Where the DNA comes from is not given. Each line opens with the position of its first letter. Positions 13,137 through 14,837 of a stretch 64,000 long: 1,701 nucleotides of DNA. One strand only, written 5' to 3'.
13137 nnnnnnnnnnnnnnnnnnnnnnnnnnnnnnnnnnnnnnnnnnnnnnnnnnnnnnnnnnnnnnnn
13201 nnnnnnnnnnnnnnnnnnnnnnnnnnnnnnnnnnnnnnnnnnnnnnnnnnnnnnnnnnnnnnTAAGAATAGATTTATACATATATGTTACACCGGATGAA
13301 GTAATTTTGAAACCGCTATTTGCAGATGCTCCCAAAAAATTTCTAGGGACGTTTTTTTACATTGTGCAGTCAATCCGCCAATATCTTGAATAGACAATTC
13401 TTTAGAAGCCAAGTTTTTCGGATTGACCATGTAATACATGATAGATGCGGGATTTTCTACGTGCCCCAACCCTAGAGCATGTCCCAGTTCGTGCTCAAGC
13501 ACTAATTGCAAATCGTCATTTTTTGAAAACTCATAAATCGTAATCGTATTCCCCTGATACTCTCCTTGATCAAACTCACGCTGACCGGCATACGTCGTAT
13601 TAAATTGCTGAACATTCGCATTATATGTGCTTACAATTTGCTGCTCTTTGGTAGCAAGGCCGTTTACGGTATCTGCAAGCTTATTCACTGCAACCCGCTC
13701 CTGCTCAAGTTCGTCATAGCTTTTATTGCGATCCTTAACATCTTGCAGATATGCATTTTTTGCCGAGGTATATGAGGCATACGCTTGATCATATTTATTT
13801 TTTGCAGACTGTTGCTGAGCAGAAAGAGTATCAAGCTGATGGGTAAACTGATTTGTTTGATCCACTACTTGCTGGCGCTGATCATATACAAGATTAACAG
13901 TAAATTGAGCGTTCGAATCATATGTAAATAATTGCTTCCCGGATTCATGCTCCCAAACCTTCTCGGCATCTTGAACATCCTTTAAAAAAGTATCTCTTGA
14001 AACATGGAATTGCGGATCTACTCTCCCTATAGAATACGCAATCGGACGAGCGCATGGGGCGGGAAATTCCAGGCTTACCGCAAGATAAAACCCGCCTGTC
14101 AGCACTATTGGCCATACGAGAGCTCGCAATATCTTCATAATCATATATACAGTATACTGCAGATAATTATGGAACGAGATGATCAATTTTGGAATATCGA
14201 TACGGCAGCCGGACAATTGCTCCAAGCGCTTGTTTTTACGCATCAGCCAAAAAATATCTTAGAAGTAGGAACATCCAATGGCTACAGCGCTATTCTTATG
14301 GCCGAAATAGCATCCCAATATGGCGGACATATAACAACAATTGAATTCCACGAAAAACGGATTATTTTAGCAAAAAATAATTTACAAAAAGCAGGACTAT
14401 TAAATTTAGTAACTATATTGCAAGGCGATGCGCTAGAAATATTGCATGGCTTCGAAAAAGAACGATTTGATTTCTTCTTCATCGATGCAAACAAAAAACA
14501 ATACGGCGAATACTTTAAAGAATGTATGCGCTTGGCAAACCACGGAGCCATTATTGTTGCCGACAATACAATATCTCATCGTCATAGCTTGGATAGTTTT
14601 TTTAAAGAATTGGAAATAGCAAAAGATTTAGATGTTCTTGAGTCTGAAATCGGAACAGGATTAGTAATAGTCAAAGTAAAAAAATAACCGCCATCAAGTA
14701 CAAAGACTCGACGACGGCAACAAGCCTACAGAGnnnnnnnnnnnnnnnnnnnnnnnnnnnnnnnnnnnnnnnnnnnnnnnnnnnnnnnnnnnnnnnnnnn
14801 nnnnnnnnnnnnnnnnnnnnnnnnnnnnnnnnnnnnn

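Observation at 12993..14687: Cys-rich small membrane protein flanked by a minimal metzincin and a divergent O-methyltransferase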

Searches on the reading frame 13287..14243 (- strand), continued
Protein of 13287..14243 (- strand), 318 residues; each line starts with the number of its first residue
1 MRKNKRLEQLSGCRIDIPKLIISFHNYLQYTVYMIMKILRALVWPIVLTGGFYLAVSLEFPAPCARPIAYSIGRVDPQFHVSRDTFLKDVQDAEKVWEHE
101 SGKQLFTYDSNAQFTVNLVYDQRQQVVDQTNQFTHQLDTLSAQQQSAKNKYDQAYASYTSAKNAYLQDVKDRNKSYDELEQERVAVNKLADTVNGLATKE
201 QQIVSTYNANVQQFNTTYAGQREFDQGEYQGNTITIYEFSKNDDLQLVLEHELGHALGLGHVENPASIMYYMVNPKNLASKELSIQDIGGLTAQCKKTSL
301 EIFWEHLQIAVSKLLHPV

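Call 58: fold_search(model_id=the predicted structure, library=pdb)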
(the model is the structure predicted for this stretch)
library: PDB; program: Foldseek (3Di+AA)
matches with E <= 10: 747; with E <= 0.001: 2
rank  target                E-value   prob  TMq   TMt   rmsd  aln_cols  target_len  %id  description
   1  5uwn_E                5.3e-04  1.00  0.37  0.60  15.0       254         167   15  Matrix metalloproteinase-13 complexed with selective inhibitor compound 10d (released 2017-07-12)
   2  1mnc                  6.6e-04  1.00  0.36  0.61   6.2       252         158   14  STRUCTURE OF HUMAN NEUTROPHIL COLLAGENASE REVEALS LARGE S1' SPECIFICITY POCKET (released 1995-02-07)
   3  2wo9_A                1.1e-03  1.00  0.39  0.65  14.3       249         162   15  MMP12 complex with a beta hydroxy carboxylic acid (released 2009-09-08)
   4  1bzs                  1.2e-03  1.00  0.39  0.64  14.2       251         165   16  CRYSTAL STRUCTURE OF MMP8 COMPLEXED WITH HMR2909 (released 2000-05-31)
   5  3kej_A                1.5e-03  1.00  0.37  0.62  14.7       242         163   14  Crystal Structure of Human MMP-13 complexed with a (pyridin-4-yl)-2H-tetrazole compound (released 2010-11-10)
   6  1jao                  1.5e-03  1.00  0.37  0.64  15.3       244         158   18  COMPLEX OF 3-MERCAPTO-2-BENZYLPROPANOYL-ALA-GLY-NH2 WITH THE CATALYTIC DOMAIN OF MATRIX METALLO PROTEINASE-8 (MET80 FORM (released 1996-07-11)
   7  6mav_A                1.7e-03  1.00  0.36  0.60  14.7       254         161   14  Complex of tissue inhibitor of metalloproteinase-1 (TIMP-1) mutant L34G with matrix metalloproteinase-3 catalytic doma (released 2019-05-15)
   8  4i03                  1.9e-03  1.00  0.38  0.64  14.9       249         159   14  Human MMP12 in complex with a PEG-linked bifunctional L-glutamate motif inhibitor (released 2013-04-24)
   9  2pjt_D                1.9e-03  1.00  0.38  0.63  14.3       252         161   13  Crystal structure of the catalytic domain of MMP-13 complexed with WAY-344 (released 2008-04-22)
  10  1rmz                  2.0e-03  1.00  0.39  0.66   5.9       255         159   14  Crystal structure of the catalytic domain of human MMP12 complexed with the inhibitor NNGH at 1.3 A resolution (released 2004-12-14)
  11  3tt4                  2.1e-03  1.00  0.38  0.64  14.3       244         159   17  Human MMP8 in complex with L-glutamate motif inhibitor (released 2012-06-20)
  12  1fls                  2.4e-03  1.00  0.39  0.66  14.3       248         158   13  SOLUTION STRUCTURE OF THE CATALYTIC FRAGMENT OF HUMAN COLLAGENASE-3 (MMP-13) COMPLEXED WITH A HYDROXAMIC ACID INHIBITOR (released 2001-08-15)
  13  2wo9_B                2.5e-03  1.00  0.37  0.60  14.3       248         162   14  MMP12 complex with a beta hydroxy carboxylic acid (released 2009-09-08)
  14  1hv5_B                2.8e-03  1.00  0.37  0.61  13.3       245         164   12  CRYSTAL STRUCTURE OF THE STROMELYSIN-3 (MMP-11) CATALYTIC DOMAIN COMPLEXED WITH A PHOSPHINIC INHIBITOR (released 2001-03-28)
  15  1jap_A                2.8e-03  1.00  0.38  0.64  15.2       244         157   17  COMPLEX OF PRO-LEU-GLY-HYDROXYLAMINE WITH THE CATALYTIC DOMAIN OF MATRIX METALLO PROTEINASE-8 (MET80 FORM) (released 1996-07-11)
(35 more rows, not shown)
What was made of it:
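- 13287..14144 (-): Membrane-anchored M10 (matrixin-type) zinc metalloprotease, 285 aa. An N-terminal TM helix is followed by an MMP catalytic fold split by an inserted two-helix hairpin. It carries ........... and the SIMYY Met-turn. It is a neighbour, not a demonstrated partner. Foldseek hits to MMP-13/8/12 at prob 1.0 (call 58).
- On Peptidase M10 (matrixin), upstream gene: Foldseek hits to MMP-13/8/12 have prob 1.0 and TM-score (target-normalised) 0.60-0.66 (call 58).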

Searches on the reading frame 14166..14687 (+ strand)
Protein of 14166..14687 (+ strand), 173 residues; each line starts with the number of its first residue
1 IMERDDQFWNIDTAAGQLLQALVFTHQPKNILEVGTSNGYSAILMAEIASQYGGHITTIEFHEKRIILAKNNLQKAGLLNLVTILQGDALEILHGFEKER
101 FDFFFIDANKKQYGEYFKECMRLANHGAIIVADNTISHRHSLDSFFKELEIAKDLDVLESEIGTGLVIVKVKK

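Call 3: search_protein_families(library=pfam, proteins=[window:14166-14687:+], max_evalue=1)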
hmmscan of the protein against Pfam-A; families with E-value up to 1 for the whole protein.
window:14166-14687:+ (173 aa): 16 families
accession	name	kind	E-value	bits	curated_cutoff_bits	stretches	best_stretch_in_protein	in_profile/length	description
PF01596.23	Methyltransf_3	-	1.4e-26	93.5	22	1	11-138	28-158/204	O-methyltransferase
PF13578.12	Methyltransf_24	-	4e-15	57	26.3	1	32-134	1-104/105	Methyltransferase domain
PF13847.12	Methyltransf_31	-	1.8e-09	37.9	27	1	29-130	5-107/145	Methyltransferase domain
PF01135.25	PCMT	-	4.6e-08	33.5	20.3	1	19-89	66-133/210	Protein-L-isoaspartate(D-aspartate) O-methyltransferase (PCMT)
PF13649.12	Methyltransf_25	-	1.2e-07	32.7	27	1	31-125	1-94/97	Methyltransferase domain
PF08241.18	Methyltransf_11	-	7.3e-07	30.2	21.2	1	32-131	1-94/95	Methyltransferase domain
PF08704.16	GCD14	-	5.4e-06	26.7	26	1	30-106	43-119/247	tRNA methyltransferase complex GCD14 subunit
PF04989.18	RMNT_CmcI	-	0.0019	18.4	23.2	1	19-61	24-68/206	Rhamnosyl O-methyltransferase/CmcI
PF01189.24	Methyltr_RsmB-F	-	0.0048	17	27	1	29-108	10-87/199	16S rRNA methyltransferase RsmB/F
PF02353.26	CMAS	-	0.0051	16.6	27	1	29-140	64-171/273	Mycolic acid cyclopropane synthetase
PF09445.16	Methyltransf_15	-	0.0064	16.5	22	1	53-105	22-76/165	RNA cap guanine-N2 methyltransferase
PF07279.17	DUF1442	-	0.023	14.5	27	1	99-171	114-186/218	Protein of unknown function (DUF1442)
PF13489.12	Methyltransf_23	-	0.027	14.6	27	1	17-146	11-101/164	Methyltransferase domain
PF12242.14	Eno-Rase_NADH_b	-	0.043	14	23.4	1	24-60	36-70/79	NAD(P)H binding domain of trans-2-enoyl-CoA reductase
PF03602.21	Cons_hypoth95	-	0.047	13.8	24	1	41-113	52-126/182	Conserved hypothetical protein 95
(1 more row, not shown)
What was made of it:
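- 14166..14687 (+): Family-3 (cation-dependent type) class I SAM O-methyltransferase, 173 aa, divergent from M10. It is a neighbour, not a demonstrated partner. Pfam PF01596 93.5 bits (call 3).
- Checked: The gene at 14166-14687 (+) hits Methyltransf_3 at E=1.4e-26 (call 3).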

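Call 4: search_protein_families(library=ncbifam, proteins=[window:14166-14687:+], max_evalue=1)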
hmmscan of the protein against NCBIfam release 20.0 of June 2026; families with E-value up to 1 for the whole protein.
window:14166-14687:+ (173 aa): 32 families (the best 25 are shown)
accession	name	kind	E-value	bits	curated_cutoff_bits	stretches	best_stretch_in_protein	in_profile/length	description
NF001453.0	PRK00312.1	equivalog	2.5e-12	46.8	188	1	17-130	71-174/217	protein-L-isoaspartate(D-aspartate) O-methyltransferase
NF001556.0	PRK00377.1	equivalog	6.4e-11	42.4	238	1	29-136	42-147/198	cobalt-precorrin-6Y C(15)-methyltransferase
NF010549.0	PRK13942.1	equivalog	2.8e-10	40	282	1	27-87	77-136/215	protein-L-isoaspartate O-methyltransferase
TIGR00080.1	pimt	equivalog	1e-08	35.3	159.05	1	17-98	68-143/216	protein-L-isoaspartate O-methyltransferase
TIGR02469.1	CbiT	equivalog_domain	2.3e-07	31.1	78.3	1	25-133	18-121/124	precorrin-6Y C5,15-methyltransferase (decarboxylating) subunit CbiT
NF010550.0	PRK13943.1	equivalog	3.1e-07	29.8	359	1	29-96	82-147/322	protein-L-isoaspartate O-methyltransferase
TIGR04364.1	methyltran_FxLD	equivalog_domain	3.3e-07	29.7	320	1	29-109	84-159/394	methyltransferase, FxLD system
TIGR04188.1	methyltr_grsp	subfamily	9.9e-07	28.4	380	1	28-87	108-165/363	ATP-grasp peptide maturase system methyltransferase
NF011494.0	PRK14902.1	equivalog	1.8e-06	27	319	1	11-108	234-328/444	16S rRNA (cytosine(967)-C(5))-methyltransferase RsmB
NF043040.1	corrin_prot_MT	hypoth_equivalog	1.9e-06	27.4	180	1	26-139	40-155/216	corrinoid protein-associated methyltransferase CpaM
TIGR02752.1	MenG_heptapren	equivalog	1.1e-05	25.1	419.85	1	27-135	45-152/231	demethylmenaquinone methyltransferase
TIGR00091.1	TIGR00091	equivalog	6.5e-05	22.4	112.65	1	26-104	15-94/194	tRNA (guanosine(46)-N7)-methyltransferase TrmB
NF011529.0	PRK14968.1-3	equivalog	9.3e-05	21.9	162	1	18-94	25-96/198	putative methyltransferase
TIGR03533.1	L3_gln_methyl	equivalog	0.00016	21.1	229.7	1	19-103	113-192/284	50S ribosomal protein L3 N(5)-glutamine methyltransferase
NF003380.0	PRK04457.1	equivalog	0.00023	20.3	304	1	19-159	61-204/265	polyamine aminopropyltransferase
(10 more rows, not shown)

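Call 50: search_solved_structures(query=window:14166-14687:+, max_evalue=0.00001)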
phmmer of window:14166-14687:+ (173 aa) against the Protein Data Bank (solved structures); distinct sequences matched with E-value up to 0.00001: 74 (the best 60 are shown).
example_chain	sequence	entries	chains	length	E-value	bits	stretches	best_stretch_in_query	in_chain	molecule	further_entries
8c9v_A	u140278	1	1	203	9.6e-24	87.3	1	4-150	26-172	O-methyltransferase, family 3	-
7cvu_A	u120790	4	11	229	4.4e-23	85.1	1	13-144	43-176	O-methyltransferase family 3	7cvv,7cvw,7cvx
3dul_A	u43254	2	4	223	6.2e-22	81.4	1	11-144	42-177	O-methyltransferase, putative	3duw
8k1f_A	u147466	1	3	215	2e-21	79.8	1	4-140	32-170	tRNA 5-hydroxyuridine methyltransferase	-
4pca_A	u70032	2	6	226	8.8e-19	71.2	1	10-138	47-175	O-methyltransferase family protein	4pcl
4oa5_A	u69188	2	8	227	9e-19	71.1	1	10-138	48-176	O-methyltransferase family protein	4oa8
6jcl_A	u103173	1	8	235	1.8e-18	70.2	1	14-137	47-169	Probable O-methyltransferase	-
6jcm_A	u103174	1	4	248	2.1e-18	70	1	14-137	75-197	Probable O-methyltransferase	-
3ntv_A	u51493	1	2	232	3.7e-18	69.2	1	12-140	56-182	MW1564 protein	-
3tfw_A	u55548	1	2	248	5.1e-17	65.4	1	14-137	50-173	Putative O-methyltransferase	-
5n5d_A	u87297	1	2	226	6.7e-17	65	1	12-136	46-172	Methyltransferase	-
3tr6_A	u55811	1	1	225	1.5e-15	60.6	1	15-139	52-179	O-methyltransferase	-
5zw3_A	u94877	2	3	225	3.2e-15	59.6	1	14-137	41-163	Putative O-methyltransferase YrrM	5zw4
5lhm_A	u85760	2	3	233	3.2e-15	59.6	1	11-136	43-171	Putative O-methyltransferase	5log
8c9s_A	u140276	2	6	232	3.2e-15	59.6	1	10-137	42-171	Putative O-methyltransferase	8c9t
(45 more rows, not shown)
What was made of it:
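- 14166..14687 (+): PDB relatives 8c9v 9.6e-24 and TrmR 8k1f 2e-21 (call 50).
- On Methyltransf_3 (family-3 O-methyltransferase), divergent gene: PDB 8c9v at 9.6e-24 and 8k1f at 2e-21 (call 50).
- Closest known: Family-3 cation-dependent O-methyltransferases. Same: The best PDB relatives are family-3 OMTs, including tRNA 5-hydroxyuridine methyltransferase (8k1f, 2e-21) (calls 3, 50).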
